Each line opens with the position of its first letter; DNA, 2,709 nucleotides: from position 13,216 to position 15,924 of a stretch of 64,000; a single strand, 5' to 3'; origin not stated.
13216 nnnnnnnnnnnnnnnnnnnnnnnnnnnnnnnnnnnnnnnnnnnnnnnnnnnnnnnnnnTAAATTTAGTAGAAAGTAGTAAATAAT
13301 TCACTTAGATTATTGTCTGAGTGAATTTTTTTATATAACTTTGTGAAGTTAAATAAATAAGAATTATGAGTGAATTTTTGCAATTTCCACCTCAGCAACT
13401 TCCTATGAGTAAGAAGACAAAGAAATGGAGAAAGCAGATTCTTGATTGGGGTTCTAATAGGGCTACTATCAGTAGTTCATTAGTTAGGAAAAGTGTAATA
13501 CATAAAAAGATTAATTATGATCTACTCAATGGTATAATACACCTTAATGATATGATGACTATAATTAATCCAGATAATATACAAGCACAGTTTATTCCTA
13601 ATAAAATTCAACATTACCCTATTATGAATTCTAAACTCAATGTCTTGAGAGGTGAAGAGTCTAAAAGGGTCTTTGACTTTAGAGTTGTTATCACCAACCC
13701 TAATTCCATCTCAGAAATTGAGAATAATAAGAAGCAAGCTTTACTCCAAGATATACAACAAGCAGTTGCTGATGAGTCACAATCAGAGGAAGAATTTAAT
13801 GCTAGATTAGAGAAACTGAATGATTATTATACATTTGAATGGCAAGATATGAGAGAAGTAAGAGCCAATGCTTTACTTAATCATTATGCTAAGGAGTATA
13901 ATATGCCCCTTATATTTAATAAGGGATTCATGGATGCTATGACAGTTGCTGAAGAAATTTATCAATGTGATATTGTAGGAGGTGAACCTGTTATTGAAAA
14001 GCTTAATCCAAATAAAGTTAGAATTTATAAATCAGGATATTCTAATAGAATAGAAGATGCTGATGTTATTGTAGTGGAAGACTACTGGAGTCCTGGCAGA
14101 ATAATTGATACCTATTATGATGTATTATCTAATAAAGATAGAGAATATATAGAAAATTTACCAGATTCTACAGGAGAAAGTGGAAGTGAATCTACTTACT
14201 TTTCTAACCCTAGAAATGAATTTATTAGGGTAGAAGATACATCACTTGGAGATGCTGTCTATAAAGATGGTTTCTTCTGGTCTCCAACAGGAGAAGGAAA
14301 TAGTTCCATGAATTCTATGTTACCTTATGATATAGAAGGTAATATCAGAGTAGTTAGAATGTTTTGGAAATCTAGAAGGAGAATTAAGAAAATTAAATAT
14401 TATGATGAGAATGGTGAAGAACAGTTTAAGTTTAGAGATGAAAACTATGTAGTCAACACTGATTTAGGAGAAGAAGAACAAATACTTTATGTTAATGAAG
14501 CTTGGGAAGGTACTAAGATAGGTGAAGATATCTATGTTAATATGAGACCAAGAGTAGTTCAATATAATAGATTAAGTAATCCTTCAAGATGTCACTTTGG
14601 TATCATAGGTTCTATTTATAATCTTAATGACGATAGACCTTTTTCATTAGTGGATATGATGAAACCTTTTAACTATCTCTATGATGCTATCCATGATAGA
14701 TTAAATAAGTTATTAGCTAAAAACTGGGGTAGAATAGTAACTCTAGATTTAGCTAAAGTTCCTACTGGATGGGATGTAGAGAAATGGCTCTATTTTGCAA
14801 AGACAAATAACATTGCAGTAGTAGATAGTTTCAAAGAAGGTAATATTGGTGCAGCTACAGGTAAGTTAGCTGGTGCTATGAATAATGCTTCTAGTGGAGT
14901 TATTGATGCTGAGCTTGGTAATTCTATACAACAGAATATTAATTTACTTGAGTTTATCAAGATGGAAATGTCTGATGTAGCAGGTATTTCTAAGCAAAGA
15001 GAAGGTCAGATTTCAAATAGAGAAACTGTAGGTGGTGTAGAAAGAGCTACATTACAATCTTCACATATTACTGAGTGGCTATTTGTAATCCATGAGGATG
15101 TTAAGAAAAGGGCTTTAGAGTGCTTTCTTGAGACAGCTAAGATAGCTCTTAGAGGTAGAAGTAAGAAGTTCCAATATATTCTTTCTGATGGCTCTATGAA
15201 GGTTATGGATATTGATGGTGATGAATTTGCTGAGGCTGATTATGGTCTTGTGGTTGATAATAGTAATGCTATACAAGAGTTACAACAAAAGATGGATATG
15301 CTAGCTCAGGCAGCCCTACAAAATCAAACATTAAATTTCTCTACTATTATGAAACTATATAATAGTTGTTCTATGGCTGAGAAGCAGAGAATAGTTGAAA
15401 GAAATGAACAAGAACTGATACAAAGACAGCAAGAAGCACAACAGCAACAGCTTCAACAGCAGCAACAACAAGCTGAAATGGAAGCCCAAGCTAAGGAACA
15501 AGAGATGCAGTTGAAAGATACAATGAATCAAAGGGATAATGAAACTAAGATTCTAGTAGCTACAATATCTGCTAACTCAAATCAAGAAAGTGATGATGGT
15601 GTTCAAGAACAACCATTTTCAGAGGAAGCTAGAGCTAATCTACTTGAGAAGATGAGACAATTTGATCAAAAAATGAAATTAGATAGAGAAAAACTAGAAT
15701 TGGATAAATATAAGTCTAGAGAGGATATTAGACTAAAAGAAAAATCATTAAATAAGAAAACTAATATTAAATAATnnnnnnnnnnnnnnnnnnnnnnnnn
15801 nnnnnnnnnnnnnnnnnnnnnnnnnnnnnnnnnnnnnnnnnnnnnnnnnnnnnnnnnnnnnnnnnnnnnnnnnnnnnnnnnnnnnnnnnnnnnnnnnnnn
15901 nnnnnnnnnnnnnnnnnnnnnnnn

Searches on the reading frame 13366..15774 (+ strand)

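Call 63: search_protein_families(library=phrogs, proteins=[window:13366-15774:+], max_evalue=0.00001)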
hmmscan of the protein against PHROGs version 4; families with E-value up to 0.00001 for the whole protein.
window:13366-15774:+ (802 aa): 2 families
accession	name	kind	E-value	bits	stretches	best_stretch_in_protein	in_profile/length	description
phrog_6547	-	head and packaging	3.2e-141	473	1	5-799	7-785/827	portal protein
phrog_156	-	head and packaging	3e-08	33.6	1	206-771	146-671/681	portal protein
